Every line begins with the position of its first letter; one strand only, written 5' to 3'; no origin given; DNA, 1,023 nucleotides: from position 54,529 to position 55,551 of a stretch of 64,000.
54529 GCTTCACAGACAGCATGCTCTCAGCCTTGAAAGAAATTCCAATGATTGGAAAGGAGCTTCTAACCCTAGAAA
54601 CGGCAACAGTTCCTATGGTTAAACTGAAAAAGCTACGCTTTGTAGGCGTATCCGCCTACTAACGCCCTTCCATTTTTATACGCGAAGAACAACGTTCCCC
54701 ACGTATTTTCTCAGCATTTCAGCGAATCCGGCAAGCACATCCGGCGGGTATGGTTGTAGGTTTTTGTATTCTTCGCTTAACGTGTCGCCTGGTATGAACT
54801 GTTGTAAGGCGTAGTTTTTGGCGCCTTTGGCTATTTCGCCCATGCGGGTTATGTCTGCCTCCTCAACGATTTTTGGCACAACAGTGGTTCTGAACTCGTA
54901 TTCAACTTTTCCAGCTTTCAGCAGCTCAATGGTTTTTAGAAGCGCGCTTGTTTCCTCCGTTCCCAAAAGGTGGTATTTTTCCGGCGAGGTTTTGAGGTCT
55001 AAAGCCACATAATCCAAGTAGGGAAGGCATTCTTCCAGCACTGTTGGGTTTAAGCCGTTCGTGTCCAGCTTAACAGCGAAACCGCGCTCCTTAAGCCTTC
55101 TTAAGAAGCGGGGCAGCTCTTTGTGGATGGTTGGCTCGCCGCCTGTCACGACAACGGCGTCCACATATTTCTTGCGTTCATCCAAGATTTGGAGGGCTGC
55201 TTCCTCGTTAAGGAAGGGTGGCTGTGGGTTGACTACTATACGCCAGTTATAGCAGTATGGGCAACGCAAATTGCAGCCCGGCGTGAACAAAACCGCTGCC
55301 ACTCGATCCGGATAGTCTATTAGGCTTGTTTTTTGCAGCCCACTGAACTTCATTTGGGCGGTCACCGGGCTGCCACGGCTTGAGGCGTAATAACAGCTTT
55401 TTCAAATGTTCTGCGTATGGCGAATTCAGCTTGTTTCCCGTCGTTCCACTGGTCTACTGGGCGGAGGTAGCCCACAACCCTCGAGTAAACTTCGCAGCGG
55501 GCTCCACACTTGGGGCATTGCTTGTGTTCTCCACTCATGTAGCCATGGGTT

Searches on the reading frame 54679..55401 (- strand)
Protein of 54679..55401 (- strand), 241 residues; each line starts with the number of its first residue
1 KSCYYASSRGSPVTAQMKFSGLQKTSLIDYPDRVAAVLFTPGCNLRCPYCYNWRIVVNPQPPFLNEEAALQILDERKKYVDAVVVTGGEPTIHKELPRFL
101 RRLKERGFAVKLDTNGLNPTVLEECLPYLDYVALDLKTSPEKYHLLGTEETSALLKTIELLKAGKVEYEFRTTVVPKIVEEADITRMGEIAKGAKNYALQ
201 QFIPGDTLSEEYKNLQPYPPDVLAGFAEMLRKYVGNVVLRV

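Call 74: search_protein_families(library=pfam, proteins=[window:54679-55401:-], max_evalue=0.001)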
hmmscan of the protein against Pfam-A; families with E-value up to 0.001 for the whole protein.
window:54679-55401:- (241 aa): 2 families
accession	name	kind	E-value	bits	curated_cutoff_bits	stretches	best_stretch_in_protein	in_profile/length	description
PF04055.27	Radical_SAM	-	4.7e-23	82.6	29.5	1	38-181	2-157/166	Radical SAM superfamily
PF13353.11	Fer4_12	-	1e-07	32.8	22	1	36-108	8-82/137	4Fe-4S single cluster domain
